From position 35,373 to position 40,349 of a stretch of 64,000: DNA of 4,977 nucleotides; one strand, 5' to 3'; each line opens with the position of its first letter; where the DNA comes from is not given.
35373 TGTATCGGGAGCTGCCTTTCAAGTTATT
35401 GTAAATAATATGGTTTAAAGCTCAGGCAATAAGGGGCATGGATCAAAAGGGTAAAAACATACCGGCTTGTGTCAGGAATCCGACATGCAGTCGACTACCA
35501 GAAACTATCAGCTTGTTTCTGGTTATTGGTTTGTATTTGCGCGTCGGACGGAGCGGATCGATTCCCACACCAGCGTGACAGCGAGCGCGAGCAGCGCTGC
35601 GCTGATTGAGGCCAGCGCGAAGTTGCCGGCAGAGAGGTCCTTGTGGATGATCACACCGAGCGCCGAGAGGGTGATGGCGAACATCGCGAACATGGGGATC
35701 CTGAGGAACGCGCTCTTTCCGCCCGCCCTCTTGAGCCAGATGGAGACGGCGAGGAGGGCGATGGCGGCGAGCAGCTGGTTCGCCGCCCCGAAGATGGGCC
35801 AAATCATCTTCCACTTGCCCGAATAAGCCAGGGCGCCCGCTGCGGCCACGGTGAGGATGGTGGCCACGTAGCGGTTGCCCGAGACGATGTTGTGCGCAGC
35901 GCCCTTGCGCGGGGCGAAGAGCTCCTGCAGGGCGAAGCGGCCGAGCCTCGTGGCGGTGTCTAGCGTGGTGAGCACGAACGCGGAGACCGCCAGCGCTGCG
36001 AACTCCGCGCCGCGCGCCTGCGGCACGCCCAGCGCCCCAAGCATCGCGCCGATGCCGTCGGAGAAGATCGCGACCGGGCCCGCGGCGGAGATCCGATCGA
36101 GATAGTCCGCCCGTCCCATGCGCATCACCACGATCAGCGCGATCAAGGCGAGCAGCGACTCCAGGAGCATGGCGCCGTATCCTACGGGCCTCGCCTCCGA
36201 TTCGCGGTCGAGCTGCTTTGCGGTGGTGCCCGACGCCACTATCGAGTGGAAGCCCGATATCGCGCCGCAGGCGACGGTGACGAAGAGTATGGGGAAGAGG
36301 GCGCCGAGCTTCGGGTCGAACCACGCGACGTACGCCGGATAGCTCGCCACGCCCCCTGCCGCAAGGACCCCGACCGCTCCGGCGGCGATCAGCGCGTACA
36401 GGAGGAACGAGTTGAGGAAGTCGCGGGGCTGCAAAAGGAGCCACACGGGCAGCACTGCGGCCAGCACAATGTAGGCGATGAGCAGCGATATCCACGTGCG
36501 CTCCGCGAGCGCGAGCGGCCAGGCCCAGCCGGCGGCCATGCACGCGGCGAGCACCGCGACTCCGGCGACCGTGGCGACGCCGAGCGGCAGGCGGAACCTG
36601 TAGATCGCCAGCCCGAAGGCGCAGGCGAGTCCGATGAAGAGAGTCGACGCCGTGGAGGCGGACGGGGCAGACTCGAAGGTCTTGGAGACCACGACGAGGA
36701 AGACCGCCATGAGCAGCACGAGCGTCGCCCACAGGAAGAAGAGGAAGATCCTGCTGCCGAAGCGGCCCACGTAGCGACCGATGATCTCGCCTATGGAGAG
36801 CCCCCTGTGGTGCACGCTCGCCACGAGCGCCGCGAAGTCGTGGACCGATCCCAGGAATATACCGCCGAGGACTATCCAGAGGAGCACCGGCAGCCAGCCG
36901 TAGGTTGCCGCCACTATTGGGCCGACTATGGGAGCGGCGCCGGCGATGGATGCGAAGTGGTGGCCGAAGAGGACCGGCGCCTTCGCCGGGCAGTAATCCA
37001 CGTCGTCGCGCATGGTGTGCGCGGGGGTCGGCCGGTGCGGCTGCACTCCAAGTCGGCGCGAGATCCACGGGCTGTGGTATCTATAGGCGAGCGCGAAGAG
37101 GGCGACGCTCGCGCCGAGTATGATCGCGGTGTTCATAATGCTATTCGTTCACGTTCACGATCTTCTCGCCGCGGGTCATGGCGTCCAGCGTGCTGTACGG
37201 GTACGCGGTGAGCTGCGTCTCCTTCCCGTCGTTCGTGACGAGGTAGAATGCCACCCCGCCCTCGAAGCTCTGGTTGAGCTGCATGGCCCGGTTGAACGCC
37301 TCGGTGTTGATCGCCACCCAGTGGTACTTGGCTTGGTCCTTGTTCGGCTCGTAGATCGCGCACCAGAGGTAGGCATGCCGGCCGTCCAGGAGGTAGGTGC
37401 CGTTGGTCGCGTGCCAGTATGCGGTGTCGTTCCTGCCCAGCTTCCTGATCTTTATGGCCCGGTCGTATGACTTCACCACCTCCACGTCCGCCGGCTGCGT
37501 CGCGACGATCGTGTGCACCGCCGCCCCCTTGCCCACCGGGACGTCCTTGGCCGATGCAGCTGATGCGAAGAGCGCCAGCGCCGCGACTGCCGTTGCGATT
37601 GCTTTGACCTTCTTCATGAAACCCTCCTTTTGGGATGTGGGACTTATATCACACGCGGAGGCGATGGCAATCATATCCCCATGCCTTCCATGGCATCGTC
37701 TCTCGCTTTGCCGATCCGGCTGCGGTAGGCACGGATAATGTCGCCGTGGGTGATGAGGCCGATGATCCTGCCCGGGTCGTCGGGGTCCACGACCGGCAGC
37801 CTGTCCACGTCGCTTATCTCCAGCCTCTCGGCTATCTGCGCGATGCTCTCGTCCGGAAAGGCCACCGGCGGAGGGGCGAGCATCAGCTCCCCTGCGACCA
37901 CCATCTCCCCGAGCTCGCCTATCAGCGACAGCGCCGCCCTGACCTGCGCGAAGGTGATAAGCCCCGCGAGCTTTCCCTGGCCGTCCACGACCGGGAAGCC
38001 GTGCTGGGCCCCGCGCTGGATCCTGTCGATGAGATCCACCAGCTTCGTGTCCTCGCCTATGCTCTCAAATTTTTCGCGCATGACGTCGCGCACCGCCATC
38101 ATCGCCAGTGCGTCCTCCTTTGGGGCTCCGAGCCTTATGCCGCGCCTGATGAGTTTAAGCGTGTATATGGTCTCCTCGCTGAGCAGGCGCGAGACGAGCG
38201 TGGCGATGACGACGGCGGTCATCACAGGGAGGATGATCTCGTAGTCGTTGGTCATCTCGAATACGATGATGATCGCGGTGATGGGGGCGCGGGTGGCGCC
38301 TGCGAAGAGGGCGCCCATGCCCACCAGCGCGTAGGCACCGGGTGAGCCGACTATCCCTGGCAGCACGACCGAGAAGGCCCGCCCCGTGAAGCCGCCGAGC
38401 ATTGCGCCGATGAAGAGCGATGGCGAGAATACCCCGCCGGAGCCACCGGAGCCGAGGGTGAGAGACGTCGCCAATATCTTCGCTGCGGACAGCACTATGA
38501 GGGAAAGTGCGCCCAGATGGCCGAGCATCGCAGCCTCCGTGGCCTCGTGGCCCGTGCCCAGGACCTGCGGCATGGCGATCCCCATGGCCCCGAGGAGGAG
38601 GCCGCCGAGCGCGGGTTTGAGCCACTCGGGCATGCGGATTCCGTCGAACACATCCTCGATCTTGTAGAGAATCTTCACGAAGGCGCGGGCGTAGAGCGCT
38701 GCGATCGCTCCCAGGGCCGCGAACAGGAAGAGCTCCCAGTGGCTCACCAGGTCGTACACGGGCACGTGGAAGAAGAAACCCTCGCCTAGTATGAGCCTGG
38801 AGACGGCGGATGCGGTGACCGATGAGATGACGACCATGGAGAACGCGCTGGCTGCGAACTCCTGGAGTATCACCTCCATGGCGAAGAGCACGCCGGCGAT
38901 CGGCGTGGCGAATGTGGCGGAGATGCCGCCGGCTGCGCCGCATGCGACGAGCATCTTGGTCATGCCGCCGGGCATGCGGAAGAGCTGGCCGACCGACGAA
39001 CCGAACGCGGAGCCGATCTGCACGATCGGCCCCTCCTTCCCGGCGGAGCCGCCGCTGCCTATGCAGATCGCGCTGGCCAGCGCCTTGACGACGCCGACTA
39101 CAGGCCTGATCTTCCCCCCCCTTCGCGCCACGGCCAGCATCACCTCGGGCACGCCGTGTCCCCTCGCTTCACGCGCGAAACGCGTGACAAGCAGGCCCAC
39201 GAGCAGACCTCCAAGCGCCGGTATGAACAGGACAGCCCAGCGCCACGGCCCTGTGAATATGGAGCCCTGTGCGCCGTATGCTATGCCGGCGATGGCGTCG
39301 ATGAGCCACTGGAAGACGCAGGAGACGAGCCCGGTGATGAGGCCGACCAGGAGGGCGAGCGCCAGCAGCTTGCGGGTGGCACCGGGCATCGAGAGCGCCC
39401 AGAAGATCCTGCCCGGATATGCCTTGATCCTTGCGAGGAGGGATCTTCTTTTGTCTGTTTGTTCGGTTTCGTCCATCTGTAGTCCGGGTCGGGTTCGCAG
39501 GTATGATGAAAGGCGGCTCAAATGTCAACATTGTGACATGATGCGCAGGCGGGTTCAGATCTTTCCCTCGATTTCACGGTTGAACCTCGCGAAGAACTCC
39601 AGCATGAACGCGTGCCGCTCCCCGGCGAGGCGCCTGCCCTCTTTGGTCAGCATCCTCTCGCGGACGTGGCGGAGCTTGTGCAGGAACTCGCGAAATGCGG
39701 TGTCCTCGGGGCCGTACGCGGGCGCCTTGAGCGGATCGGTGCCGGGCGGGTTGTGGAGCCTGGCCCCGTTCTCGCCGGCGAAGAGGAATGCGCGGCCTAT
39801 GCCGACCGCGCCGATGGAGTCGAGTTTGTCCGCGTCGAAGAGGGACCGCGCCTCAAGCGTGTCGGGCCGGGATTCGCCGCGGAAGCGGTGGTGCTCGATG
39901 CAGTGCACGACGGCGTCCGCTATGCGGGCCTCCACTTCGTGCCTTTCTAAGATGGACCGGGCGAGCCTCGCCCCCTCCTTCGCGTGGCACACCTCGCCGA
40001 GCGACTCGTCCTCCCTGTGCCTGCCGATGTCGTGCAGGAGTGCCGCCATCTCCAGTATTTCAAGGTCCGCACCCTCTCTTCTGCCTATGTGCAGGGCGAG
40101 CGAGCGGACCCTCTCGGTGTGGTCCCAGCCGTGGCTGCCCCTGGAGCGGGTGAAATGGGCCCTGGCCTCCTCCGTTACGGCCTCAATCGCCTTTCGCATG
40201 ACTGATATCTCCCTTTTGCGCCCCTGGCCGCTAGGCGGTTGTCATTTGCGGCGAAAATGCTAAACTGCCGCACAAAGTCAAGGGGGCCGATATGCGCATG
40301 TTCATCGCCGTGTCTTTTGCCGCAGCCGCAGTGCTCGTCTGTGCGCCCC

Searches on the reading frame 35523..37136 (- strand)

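Call 66: search_protein_families(library=pfam, proteins=[window:35523-37136:-], max_evalue=0.001)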
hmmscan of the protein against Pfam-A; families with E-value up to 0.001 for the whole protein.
window:35523-37136:- (537 aa): 1 family
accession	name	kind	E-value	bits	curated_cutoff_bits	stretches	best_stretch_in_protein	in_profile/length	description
PF02554.20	CstA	-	3.5e-151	505.1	27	2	3-346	2-360/560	Carbon starvation protein CstA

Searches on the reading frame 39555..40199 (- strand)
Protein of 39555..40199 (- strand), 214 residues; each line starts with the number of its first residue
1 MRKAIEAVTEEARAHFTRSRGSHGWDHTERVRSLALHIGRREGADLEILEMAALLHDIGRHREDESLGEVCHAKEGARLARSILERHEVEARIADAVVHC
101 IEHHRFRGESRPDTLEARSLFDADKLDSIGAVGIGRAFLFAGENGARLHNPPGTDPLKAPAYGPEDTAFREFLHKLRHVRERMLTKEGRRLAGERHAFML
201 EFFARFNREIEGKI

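Call 92: search_protein_families(library=pfam, proteins=[window:39555-40199:-], max_evalue=0.001)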
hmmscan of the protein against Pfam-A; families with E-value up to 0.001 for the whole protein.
window:39555-40199:- (214 aa): 1 family
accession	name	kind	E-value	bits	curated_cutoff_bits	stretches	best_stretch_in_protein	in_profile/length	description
PF01966.28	HD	-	4.4e-17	62.9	22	1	25-127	2-114/116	HD domain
